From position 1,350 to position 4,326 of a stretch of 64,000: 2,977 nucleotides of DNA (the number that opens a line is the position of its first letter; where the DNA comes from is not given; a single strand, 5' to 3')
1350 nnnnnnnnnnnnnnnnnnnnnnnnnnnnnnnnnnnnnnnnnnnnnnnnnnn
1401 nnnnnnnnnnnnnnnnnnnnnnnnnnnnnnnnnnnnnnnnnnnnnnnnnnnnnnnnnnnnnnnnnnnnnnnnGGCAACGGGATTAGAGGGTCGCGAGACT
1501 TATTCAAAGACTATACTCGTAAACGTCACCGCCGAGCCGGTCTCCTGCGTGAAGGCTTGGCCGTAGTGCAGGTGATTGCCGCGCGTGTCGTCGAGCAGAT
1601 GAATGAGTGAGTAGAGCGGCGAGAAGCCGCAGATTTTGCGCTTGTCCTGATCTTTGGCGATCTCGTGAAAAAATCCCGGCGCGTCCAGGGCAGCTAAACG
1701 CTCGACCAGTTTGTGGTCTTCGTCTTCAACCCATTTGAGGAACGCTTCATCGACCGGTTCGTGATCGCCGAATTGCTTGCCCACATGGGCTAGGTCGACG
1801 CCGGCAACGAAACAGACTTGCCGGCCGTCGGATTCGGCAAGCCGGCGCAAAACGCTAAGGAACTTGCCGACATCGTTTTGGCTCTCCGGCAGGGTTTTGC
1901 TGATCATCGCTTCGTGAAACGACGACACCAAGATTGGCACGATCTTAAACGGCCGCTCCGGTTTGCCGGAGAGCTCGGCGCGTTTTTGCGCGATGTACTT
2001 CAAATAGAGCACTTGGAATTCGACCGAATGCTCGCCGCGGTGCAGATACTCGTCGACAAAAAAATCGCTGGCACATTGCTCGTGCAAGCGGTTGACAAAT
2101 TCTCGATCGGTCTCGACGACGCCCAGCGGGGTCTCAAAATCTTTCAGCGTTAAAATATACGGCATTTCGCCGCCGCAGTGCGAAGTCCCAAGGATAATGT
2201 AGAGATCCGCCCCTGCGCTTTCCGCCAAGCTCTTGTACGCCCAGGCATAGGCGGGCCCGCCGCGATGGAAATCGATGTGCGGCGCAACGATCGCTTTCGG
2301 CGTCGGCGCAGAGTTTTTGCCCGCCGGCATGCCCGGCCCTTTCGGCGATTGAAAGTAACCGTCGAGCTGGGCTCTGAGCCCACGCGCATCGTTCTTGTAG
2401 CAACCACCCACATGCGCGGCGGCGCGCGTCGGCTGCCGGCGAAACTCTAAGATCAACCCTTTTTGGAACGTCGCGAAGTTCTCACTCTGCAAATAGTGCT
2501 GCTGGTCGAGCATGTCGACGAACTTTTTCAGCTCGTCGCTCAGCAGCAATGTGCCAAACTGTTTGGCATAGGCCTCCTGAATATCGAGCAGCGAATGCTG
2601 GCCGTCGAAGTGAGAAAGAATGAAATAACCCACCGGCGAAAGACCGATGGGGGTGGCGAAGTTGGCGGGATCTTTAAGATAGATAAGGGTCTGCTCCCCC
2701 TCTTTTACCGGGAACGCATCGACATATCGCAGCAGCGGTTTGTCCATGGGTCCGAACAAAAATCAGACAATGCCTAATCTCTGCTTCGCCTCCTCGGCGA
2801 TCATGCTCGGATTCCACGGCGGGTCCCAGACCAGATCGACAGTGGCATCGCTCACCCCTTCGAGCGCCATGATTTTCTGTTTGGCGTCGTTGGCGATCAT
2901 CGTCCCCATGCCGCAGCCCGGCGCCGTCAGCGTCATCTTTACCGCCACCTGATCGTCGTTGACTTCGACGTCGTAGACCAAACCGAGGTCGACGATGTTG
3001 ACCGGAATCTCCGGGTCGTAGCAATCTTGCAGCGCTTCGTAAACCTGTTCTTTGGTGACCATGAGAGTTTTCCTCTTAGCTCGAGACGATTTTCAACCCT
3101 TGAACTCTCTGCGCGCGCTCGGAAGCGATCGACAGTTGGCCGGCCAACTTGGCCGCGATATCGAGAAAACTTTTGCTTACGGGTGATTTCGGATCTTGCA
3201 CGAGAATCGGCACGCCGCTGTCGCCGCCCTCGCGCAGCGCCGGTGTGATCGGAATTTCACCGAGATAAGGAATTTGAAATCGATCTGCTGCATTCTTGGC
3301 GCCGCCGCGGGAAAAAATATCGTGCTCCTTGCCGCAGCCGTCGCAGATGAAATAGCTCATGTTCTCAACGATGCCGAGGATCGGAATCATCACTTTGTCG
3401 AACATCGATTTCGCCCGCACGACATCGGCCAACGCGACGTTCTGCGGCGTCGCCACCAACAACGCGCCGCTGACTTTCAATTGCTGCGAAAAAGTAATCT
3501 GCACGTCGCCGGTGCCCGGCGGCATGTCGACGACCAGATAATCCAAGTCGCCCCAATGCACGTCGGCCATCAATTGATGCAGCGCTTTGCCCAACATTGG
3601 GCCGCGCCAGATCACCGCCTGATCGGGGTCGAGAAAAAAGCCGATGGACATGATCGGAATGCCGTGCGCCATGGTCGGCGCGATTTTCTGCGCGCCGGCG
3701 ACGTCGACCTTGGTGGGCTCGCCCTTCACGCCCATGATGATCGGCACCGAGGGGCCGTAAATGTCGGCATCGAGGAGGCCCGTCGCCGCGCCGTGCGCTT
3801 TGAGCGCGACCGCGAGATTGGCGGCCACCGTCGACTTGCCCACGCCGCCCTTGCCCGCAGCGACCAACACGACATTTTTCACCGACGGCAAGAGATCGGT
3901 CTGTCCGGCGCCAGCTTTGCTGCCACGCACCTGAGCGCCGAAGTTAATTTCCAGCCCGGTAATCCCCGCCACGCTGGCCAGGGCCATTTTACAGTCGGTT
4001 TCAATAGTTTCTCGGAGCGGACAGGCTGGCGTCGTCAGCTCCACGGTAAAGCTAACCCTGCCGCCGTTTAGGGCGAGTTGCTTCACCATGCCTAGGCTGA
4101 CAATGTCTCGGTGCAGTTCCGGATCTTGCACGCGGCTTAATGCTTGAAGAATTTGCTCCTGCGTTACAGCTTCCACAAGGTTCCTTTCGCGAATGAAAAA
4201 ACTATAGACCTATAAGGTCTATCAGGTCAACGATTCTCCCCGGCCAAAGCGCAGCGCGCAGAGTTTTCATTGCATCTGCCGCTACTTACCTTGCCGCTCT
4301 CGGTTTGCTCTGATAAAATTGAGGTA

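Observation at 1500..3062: Memo/LigB-superfamily enzyme fused to a PqqD-like peptide-recognition (RRE) domain, coupled to Fe-S carrier genes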

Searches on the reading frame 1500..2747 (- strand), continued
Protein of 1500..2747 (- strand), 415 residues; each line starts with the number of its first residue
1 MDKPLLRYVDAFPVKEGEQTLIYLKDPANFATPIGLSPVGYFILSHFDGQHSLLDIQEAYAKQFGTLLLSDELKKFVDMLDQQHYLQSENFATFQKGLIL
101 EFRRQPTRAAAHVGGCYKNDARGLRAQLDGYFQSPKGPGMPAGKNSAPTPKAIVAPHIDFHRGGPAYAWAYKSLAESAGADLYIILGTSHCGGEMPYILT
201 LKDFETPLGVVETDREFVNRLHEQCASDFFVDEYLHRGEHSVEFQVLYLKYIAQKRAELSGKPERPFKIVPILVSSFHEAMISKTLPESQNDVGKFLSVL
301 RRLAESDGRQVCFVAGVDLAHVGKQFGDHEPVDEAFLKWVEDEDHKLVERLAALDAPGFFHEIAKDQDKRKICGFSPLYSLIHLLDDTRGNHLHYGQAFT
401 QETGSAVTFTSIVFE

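Call 68: search_protein_families(library=pfam, proteins=[L082:6898-8037:+, L082:12195-13859:+, L082:13977-14954:+, L082:5770-6588:-, L082:14989-15861:+], max_evalue=0.001)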
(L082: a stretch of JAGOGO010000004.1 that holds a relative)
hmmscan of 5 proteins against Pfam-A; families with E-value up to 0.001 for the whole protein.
L082:6898-8037:+ (380 aa): 7 families
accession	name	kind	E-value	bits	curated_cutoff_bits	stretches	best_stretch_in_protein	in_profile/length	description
PF00448.28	SRP54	-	5.5e-78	261.5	22.7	1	179-379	1-195/196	SRP54-type protein, GTPase domain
PF02881.24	SRP54_N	-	5.4e-10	39.8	22.4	1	103-161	9-75/75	SRP54-type protein, helical bundle domain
PF13604.12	AAA_30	-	1.6e-07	31.7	27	1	179-276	18-103/191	AAA domain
PF13401.12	AAA_22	-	2.4e-05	25.1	27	1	182-289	8-110/130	AAA domain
PF00005.33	ABC_tran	-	3.9e-05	24.7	25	1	181-265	13-80/137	ABC transporter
PF01656.29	CbiA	-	8.5e-05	23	25.4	1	186-350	6-100/125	CobQ/CobB/MinD/ParA nucleotide binding domain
PF13245.12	AAA_19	-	0.00062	20.4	25.1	0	176-286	8-117/134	AAA domain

L082:12195-13859:+ (555 aa): 1 family
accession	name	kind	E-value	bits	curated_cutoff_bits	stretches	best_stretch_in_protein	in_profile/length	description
PF00496.27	SBP_bac_5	-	2.2e-99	333.5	32.4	1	94-460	2-363/368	Bacterial extracellular solute-binding proteins, family 5 Middle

L082:13977-14954:+ (326 aa): 2 families
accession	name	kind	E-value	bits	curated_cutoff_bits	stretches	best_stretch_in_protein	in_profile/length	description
PF00528.27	BPD_transp_1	-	7.2e-42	143.6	26.4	1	116-322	1-183/184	Binding-protein-dependent transport system inner membrane component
PF19300.4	BPD_transp_1_N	-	8.7e-10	39.2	23.8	1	1-104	1-113/114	Binding-prot-dependent transport system membrane comp, N-term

L082:5770-6588:- (273 aa): 2 families
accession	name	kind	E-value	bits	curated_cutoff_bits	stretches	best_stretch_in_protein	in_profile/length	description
PF00730.31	HhH-GPD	-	7.1e-26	91.1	26.2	1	94-229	1-108/108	HhH-GPD superfamily base excision DNA repair protein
PF00633.29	HHH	-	1.9e-07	31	24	1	159-186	1-28/30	Helix-hairpin-helix motif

L082:14989-15861:+ (291 aa): 2 families
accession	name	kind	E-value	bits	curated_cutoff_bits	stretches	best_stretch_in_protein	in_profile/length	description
PF00528.27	BPD_transp_1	-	4.4e-31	108.5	26.4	1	107-290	1-183/184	Binding-protein-dependent transport system inner membrane component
PF12911.12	OppC_N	-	4e-18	65.5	23.9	1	14-66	1-53/53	N-terminal TM domain of oligopeptide transport permease C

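Call 78: list_cluster_members(proteins=[window:1500-2747:-])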
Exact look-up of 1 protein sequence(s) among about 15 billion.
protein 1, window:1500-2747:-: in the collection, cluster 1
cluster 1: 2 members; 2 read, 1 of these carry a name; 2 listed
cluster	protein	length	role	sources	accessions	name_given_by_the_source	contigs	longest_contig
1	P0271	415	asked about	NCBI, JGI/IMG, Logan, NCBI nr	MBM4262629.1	MAG: AmmeMemoRadiSam system protein B [Deltaproteobacteria bacterium] | AmmeMemoRadiSam system protein B [Deltaproteobacteria bacterium]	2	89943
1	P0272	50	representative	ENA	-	-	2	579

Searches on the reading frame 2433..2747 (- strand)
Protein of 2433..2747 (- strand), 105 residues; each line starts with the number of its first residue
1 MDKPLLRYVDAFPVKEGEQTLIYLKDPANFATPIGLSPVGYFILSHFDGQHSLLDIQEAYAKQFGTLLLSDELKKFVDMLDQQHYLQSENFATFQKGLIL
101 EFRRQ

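Call 12: search_solved_structures(query=A1, max_evalue=10, show_alignments=3)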
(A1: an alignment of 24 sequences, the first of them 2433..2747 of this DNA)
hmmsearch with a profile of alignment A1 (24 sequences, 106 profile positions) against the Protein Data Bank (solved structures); distinct sequences matched with E-value up to 10: 9.
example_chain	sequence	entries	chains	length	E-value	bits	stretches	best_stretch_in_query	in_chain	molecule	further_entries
5doo_A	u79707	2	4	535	0.24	14.6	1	32-71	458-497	protein lysine methyltransferase 2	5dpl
6gsm_s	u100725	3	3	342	0.3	14.2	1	23-91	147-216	Eukaryotic translation initiation factor 3 subunit I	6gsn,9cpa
3jap_q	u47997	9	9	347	0.31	14.2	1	23-91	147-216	eIF3i | Eukaryotic translation initiation factor 3 subunit I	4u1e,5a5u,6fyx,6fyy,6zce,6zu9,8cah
3zwl_B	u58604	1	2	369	0.35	14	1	23-91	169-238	EUKARYOTIC TRANSLATION INITIATION FACTOR 3 SUBUNIT I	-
5hjl_A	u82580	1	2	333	0.81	12.9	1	37-87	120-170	Tagatose 1,6-diphosphate aldolase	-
1zhv_A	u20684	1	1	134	1.4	12.1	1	30-55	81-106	hypothetical protein Atu0741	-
6ax8_A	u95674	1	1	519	1.6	11.9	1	20-49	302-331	Methionine-tRNA ligase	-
5xet_C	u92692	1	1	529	1.6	11.9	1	20-49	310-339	Methionine--tRNA ligase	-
5xgq_B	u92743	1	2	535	1.7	11.9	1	20-49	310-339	Methionine-tRNA ligase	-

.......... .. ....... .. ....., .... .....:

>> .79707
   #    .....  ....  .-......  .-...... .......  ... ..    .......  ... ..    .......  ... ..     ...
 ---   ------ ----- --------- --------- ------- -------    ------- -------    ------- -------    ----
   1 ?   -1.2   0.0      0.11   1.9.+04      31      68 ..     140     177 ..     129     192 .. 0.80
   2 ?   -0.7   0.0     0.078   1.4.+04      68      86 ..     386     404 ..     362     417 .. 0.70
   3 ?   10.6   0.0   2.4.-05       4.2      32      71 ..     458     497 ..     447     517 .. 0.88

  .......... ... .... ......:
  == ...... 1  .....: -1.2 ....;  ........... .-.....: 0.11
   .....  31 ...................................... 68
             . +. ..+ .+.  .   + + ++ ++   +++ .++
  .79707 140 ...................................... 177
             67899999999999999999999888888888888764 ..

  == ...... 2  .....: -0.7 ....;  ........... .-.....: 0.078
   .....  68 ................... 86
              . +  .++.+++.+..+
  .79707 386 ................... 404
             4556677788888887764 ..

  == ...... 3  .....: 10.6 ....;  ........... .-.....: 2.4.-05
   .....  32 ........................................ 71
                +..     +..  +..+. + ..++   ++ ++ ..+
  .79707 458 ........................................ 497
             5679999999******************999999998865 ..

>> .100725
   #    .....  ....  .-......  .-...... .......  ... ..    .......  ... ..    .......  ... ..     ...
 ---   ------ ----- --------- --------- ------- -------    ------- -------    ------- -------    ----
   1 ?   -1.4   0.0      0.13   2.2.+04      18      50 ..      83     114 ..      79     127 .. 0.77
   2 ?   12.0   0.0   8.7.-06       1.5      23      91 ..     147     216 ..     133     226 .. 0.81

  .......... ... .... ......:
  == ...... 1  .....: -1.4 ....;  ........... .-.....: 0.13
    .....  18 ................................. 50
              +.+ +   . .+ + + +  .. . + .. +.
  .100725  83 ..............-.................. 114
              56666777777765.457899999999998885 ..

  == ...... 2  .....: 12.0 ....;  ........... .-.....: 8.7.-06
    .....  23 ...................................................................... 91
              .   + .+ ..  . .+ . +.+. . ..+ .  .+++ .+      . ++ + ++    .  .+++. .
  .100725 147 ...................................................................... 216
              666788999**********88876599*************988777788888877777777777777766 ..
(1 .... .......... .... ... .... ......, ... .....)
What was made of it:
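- A PDB profile search with the N-domain found nothing significant (call 12).
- Tried and rejected: The best hit was PKMT2 5doo at E=0.24 (call 12).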

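Call 22: search_protein_representatives(alignment_id=A1)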
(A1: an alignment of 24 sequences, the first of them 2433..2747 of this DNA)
Query: 24 sequences, 106 profile positions. Proteins with E-value up to 0.001 (for the whole library): 1084; up to 1e-10: 435; up to 1e-30: 9. The best 150 are listed.
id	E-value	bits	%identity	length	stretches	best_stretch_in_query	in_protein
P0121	2.6e-53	194.5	-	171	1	1-105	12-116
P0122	4.8e-52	190.5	-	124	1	1-105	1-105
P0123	2.7e-51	188.1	-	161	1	1-105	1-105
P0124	9.5e-50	183.1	-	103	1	1-103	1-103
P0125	3.6e-45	168.4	-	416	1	1-104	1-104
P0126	2.1e-43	162.7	-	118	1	7-99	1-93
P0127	2.4e-41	156.1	-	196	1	1-105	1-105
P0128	1.2e-34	134.5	-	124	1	1-85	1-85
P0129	2.3e-34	133.6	-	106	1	1-76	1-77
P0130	1.2e-30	121.7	-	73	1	1-71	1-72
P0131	1.1e-29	118.6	-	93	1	1-73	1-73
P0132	2.5e-29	117.4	-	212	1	3-105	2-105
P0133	7.5e-29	115.9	-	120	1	3-105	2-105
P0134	8.4e-27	109.3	-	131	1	3-94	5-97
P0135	2.5e-26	107.8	-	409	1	3-105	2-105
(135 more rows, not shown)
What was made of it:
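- Nearly all full-length hits are 400-430 aa with the domain at the N-terminus (call 22).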

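Call 30: predict_structure(alignment_id=A1)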
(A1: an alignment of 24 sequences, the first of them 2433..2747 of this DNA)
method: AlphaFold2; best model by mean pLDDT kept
length: 105 residues; sequences in the alignment: 24
mean_pLDDT: 87.6   pTM: 0.74
mean pLDDT of the five models: 87.6, 60.9, 57.9, 54.8, 52.5
residues with pLDDT >= 90: 33; 70-90: 70; 50-70: 2; < 50: 0
segments of 3 or more residues with pLDDT < 50: none
pLDDT, mean of each block of 10 residues (from residue 1): 84 87 86 87 90 88 87 88 90 90 87
secondary structure, 60 per line:
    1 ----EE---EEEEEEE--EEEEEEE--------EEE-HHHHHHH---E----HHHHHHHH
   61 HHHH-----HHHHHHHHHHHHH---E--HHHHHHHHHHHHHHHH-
elements in order: E10-16 E19-25 E34-36 H38-44 H53-64 H70-82 H89-104

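Call 33: fold_search(model_id=the predicted structure, library=pdb)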
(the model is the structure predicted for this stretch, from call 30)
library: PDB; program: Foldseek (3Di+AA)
matches with E <= 10: 183; with E <= 0.001: 0
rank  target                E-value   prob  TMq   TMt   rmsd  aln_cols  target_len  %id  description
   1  8hkr_B                5.0e-02  0.99  0.49  0.15   5.3        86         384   20  Crystal Structure of Histone H3 Lysine 79 (H3K79) Methyltransferase Rv2067c from Mycobacterium tuberculosis (released 2023-10-18)
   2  7vyj_B                5.0e-02  0.94  0.48  0.10   4.4        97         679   23  The structure of GdmN in complex with carbamoyl adenylate intermediate (released 2022-11-16)
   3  7vyj_A                5.3e-02  0.98  0.53  0.10   3.7        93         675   22  The structure of GdmN in complex with carbamoyl adenylate intermediate (released 2022-11-16)
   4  5v1v_A                5.6e-02  1.00  0.56  0.65   4.3        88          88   16  TbiB1 in Complex with the TbiA(alpha) Leader Peptide (released 2018-09-05)
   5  7vzu_A                7.1e-02  0.97  0.52  0.10   3.7        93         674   22  The structure of GdmN Y82F mutant (released 2022-11-16)
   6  7vx0_A                8.0e-02  0.93  0.48  0.10   4.2        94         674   22  The structure of GdmN complex with ATP (released 2022-11-16)
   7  7vzq_A                8.5e-02  0.93  0.49  0.10   4.1        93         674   25  The structure of GdmN V24Y/G157A/R158A/G188R mutant in complex with carbamoyl adenylate intermediate (released 2022-11-16)
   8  4bs9                  9.1e-02  0.99  0.53  0.10   3.4        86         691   14  Structure of the heterocyclase TruD (released 2013-11-06)
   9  7vzz_B                9.1e-02  0.84  0.44  0.10   4.6        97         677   15  The structure of GdmN in complex with the natural tetrahedral intermediate, carbamoyl adenylate, and 20-O-methyl-19-ch (released 2022-11-16)
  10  7vzu_B                1.2e-01  0.95  0.52  0.10   3.7        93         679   22  The structure of GdmN Y82F mutant (released 2022-11-16)
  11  8hkr_A                1.2e-01  0.98  0.48  0.15   5.3        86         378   19  Crystal Structure of Histone H3 Lysine 79 (H3K79) Methyltransferase Rv2067c from Mycobacterium tuberculosis (released 2023-10-18)
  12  7vx0_B                1.2e-01  0.89  0.48  0.10   4.3        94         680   22  The structure of GdmN complex with ATP (released 2022-11-16)
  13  7vzy_B                1.2e-01  0.80  0.44  0.10   4.6        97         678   15  The structure of GdmN complex with AMP and 20-O-methyl-19-chloroproansamitocin (released 2022-11-16)
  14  5dnk_A                1.8e-01  0.82  0.45  0.13   4.9       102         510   14  The structure of PKMT1 from Rickettsia prowazekii in complex with AdoHcy (released 2016-08-10)
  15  5v1u_B                1.9e-01  0.97  0.50  0.59   4.5        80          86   18  TbiB1 in Complex with the TbiA(beta) Leader Peptide (released 2018-09-05)
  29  5doo_B                8.0e-01  0.33  0.43  0.13   5.4       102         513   19  The structure of PKMT2 from Rickettsia typhi (released 2016-08-10)
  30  5doo_A                8.5e-01  0.57  0.31  0.07   6.9        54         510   22  The structure of PKMT2 from Rickettsia typhi (released 2016-08-10)
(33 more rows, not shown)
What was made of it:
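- The 30 best PDB matches of the N-domain all carry an RRE or RRE-like domain, including TbiB1 bound to its leader peptide (prob 1.0, TMt 0.65), TruD, TglI and ThcOx (call 33). Foldseek E-values for the small domain are 0.05-0.9 (call 33).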

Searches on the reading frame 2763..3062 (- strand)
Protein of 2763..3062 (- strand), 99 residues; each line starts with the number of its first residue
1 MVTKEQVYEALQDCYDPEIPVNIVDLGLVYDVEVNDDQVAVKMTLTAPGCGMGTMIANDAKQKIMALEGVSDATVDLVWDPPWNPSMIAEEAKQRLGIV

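Call 3: search_protein_families(library=pfam, proteins=[window:2763-3062:-], max_evalue=1)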
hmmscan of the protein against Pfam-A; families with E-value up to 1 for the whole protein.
window:2763-3062:- (99 aa): 2 families
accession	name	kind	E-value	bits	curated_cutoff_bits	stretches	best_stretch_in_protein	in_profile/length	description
PF01883.24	FeS_assembly_P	-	9.3e-22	77.5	23.5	1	4-76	1-72/73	Iron-sulfur cluster assembly protein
PF00403.32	HMA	-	0.21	12.5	24.8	1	57-77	13-33/62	Heavy-metal-associated domain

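Call 4: search_protein_families(library=ncbifam, proteins=[window:2763-3062:-], max_evalue=1)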
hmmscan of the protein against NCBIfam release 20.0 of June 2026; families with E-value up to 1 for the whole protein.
window:2763-3062:- (99 aa): 7 families
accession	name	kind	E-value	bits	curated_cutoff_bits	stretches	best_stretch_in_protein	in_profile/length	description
TIGR03406.1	FeS_long_SufT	hypoth_equivalog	8.4e-40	136.4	202.6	1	3-98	74-174/174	putative Fe-S cluster assembly protein SufT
TIGR02945.1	SUF_assoc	equivalog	1e-34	118.8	143.4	1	4-98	3-98/99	SUF system Fe-S cluster assembly protein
NF041868.1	paad_haloarch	equivalog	8.3e-29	100.3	180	1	5-96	29-120/127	1,2-phenylacetyl-CoA epoxidase subunit PaaD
TIGR02159.1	PA_CoA_Oxy4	equivalog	1.7e-15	57.6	108.15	1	16-96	3-83/146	1,2-phenylacetyl-CoA epoxidase subunit PaaD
TIGR02000.1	NifU_proper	equivalog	0.08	12.3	273.3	1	17-66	230-279/290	Fe-S cluster assembly protein NifU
NF001901.0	PRK00654.1-5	equivalog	0.082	11.4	649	1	27-88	227-287/502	glycogen synthase GlgA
NF047395.1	TransRegLtdR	equivalog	0.12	12.1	250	1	23-74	89-140/166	transcriptional regulator LdtR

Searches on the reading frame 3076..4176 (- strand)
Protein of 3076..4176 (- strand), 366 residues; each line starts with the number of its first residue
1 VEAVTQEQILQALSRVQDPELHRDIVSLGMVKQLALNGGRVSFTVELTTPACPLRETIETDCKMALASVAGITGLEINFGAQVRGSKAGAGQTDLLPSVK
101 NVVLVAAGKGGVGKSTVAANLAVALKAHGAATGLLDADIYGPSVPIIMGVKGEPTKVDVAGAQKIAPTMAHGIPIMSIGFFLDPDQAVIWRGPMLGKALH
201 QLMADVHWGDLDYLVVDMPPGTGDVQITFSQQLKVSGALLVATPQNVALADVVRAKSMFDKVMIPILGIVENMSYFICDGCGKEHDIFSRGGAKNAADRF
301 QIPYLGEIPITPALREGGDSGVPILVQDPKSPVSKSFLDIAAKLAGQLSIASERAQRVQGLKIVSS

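Call 3: search_protein_families(library=pfam, proteins=[window:3076-4176:-], max_evalue=1)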
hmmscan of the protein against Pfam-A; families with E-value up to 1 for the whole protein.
window:3076-4176:- (366 aa): 16 families
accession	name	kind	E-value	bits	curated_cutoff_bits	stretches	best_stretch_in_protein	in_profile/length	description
PF10609.15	ParA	-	3.5e-99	331.6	27.1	1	99-344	2-245/246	NUBPL iron-transfer P-loop NTPase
PF01883.24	FeS_assembly_P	-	1.1e-21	77.3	23.5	1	7-74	2-68/73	Iron-sulfur cluster assembly protein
PF01656.29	CbiA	-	3.2e-11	43.7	25.4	1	104-316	2-117/125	CobQ/CobB/MinD/ParA nucleotide binding domain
PF13614.12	AAA_31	-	4.2e-06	27.2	27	1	102-139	3-40/177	AAA domain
PF09140.17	MipZ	-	1.7e-05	24.8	20.7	1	102-145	2-45/262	ATPase MipZ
PF00142.24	Fer4_NifH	-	0.00018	21.5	25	1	107-166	6-65/271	4Fe-4S iron sulfur cluster binding proteins, NifH/frxC family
PF02374.21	ArsA_ATPase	-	0.00068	19.4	24.3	1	104-135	4-35/305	Anion-transporting ATPase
PF13500.12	AAA_26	-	0.0011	19.3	27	1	223-314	117-194/198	AAA domain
PF00448.28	SRP54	-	0.011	15.8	22.7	1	103-159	3-59/196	SRP54-type protein, GTPase domain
PF03193.22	RsgA_GTPase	-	0.016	15.5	30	1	85-124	90-129/174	RsgA GTPase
PF01583.26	APS_kinase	-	0.028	14.9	21.1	1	102-138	3-39/152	Adenylylsulphate kinase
PF13481.12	AAA_25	-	0.041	13.9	27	1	102-125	34-57/195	AAA domain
PF20720.3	nSTAND3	-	0.09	12.9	27.2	1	100-129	16-45/155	Novel STAND NTPase 3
PF25199.1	nSTAND_NTPase5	-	0.12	12.6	34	1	100-139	40-80/145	Novel STAND NTPase 5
PF16575.11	CLP1_P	-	0.22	11.7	26.6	1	108-143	1-36/188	mRNA cleavage and polyadenylation factor CLP1 P-loop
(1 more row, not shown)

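Call 4: search_protein_families(library=ncbifam, proteins=[window:3076-4176:-], max_evalue=1)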
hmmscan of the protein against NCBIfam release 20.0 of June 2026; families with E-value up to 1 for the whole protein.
window:3076-4176:- (366 aa): 40 families (the best 25 are shown)
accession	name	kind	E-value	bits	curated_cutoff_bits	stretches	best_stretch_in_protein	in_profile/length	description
NF008669.0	PRK11670.1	equivalog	3e-100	335.7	348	1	5-351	13-356/369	iron-sulfur cluster carrier protein ApbC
NF041136.1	MrpORP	equivalog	6.1e-88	295.5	450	1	98-359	3-263/365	iron-sulfur cluster carrier protein MrpORP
TIGR01969.1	minD_arch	subfamily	5.6e-27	94.5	201.75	1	102-347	2-233/251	cell division ATPase MinD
TIGR01968.1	minD_bact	equivalog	1.3e-13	50.9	212.9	2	101-150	2-51/261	septum site-determining protein MinD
TIGR02945.1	SUF_assoc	equivalog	4.9e-11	42.9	143.4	1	6-79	3-77/99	SUF system Fe-S cluster assembly protein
TIGR01007.1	eps_fam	subfamily_domain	9.2e-10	38.4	108.05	2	102-150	19-67/204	polysaccharide biosynthesis tyrosine autokinase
NF041868.1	paad_haloarch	equivalog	1.3e-09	38.2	180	1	6-78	28-100/127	1,2-phenylacetyl-CoA epoxidase subunit PaaD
NF041546.1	ParA_partition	equivalog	4.1e-08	33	180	1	103-139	2-38/203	ParA family partition ATPase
TIGR03406.1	FeS_long_SufT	hypoth_equivalog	9.7e-07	28.7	202.6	1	4-78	73-152/174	putative Fe-S cluster assembly protein SufT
TIGR03018.1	pepcterm_TyrKin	hypoth_equivalog_domain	1e-06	28.3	230.65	1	99-159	34-95/207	XrtA-associated tyrosine autokinase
TIGR03029.1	EpsG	equivalog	1.5e-06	27.6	313.8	1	100-272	103-273/274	chain length determinant protein tyrosine kinase EpsG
TIGR03371.1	cellulose_yhjQ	equivalog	1.7e-06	27.7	157.85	1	101-139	2-40/246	cellulose biosynthesis protein BcsQ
NF008079.0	PRK10818.1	equivalog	3.5e-06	26.6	508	1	101-151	3-53/270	septum site-determining protein MinD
TIGR03815.1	CpaE_hom_Actino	equivalog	8.5e-06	25.1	154.45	1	101-150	112-161/340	septum site-determining protein Ssd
NF047398.1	AAA_KGGVGR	domain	9.3e-06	26.1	90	1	103-152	5-54/190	KGGVGR-motif variant AAA ATPase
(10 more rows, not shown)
